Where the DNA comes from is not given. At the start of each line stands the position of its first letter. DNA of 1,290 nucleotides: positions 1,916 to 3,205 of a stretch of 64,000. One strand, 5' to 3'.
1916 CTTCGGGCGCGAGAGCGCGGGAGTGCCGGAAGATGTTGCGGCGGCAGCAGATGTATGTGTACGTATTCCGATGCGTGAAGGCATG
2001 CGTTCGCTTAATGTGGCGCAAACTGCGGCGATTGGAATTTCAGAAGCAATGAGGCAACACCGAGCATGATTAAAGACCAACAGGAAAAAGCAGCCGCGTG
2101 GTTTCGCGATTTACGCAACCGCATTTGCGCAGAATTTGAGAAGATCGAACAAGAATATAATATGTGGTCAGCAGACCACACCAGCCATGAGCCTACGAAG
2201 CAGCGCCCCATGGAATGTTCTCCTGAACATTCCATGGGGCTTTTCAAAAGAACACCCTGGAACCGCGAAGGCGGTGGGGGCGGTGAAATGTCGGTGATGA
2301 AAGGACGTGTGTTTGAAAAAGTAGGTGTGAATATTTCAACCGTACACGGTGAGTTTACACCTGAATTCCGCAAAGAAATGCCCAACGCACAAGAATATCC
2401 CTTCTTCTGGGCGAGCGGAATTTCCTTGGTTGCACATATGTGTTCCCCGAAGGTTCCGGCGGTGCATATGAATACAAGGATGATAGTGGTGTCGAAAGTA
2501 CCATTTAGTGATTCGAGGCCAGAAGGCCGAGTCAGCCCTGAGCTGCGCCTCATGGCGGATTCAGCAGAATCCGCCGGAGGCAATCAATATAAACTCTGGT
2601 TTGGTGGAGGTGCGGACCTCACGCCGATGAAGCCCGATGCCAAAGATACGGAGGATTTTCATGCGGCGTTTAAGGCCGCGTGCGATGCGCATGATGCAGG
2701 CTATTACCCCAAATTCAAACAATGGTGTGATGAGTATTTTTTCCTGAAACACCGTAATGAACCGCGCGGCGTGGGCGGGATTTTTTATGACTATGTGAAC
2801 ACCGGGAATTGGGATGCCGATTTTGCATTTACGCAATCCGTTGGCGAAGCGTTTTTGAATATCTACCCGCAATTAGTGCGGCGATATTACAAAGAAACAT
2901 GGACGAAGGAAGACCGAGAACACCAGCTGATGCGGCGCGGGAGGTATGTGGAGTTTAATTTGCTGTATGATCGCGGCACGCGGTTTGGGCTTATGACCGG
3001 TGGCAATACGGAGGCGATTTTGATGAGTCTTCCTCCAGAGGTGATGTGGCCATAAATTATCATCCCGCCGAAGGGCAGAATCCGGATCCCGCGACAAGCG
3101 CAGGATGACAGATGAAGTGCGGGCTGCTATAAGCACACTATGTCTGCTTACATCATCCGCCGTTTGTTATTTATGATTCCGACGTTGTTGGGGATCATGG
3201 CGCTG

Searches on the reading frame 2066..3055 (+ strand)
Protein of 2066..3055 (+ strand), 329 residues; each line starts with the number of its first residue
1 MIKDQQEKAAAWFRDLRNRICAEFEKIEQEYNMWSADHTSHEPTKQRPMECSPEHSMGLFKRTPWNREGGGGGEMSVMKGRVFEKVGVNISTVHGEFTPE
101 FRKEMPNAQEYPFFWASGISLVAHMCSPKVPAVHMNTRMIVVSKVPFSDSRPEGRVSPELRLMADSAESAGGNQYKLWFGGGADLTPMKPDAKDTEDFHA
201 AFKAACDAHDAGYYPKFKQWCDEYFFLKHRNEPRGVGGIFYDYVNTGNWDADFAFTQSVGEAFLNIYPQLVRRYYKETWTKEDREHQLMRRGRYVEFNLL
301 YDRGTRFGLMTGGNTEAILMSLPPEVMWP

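Call 11: search_protein_families(library=ncbifam, proteins=[window:2066-3055:+])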
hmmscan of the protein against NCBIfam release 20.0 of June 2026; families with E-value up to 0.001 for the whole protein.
window:2066-3055:+ (329 aa): 1 family
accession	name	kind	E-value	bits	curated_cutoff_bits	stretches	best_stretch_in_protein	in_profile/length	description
NF003727.1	PRK05330.1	equivalog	4e-113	377.3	297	2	175-329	115-270/294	oxygen-dependent coproporphyrinogen oxidase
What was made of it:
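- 2066..3055 (+): hemF (oxygen-dependent coproporphyrinogen oxidase). It hosts the other two copies in the window. NCBIfam NF003727 at 377 bits, matched in 2 stretches (call 11).
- Checked: The match is split into two stretches by the insert (call 11).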

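Call 72: find_homologous_proteins(query=window:2066-3055:+, max_evalue=1e-60)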
Query window:2066-3055:+ (329 aa): 8000 proteins with E <= 1e-60 among 8000 candidates; the best 120 are listed.
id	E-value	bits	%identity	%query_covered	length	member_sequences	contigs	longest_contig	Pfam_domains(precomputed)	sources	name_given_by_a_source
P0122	9.7e-233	789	100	100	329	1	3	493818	PF01218.24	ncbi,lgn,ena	-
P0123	7.0e-156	537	72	100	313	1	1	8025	PF01218.24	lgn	-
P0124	3.6e-146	505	69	100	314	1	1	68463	PF01218.24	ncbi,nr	ncbi:MAG: oxygen-dependent coproporphyrinogen oxidase [Rickettsiales bacterium]|nr:oxygen-dependent 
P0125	1.2e-145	503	68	99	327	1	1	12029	PF01218.24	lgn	-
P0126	9.1e-145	500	66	100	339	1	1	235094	PF01218.24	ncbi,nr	ncbi:MAG: coproporphyrinogen III oxidase [Alphaproteobacteria bacterium]|nr:coproporphyrinogen III o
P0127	1.6e-144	499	71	97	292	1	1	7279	PF01218.24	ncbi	-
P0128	3.8e-144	498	67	100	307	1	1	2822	PF01218.24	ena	-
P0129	1.4e-141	490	69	100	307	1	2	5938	PF01218.24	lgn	-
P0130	1.8e-141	489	66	100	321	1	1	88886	PF01218.24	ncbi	-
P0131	2.5e-140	486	68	100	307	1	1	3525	PF01218.24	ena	-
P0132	3.8e-140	485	66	99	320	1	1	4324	PF01218.24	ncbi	-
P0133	5.0e-139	481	63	100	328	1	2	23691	PF01218.24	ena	-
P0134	6.2e-139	481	66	99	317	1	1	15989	PF01218.24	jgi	jgi:coproporphyrinogen III oxidase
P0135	1.1e-138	480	66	100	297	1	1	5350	PF01218.24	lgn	-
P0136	1.9e-138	479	66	99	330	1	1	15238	PF01218.24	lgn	-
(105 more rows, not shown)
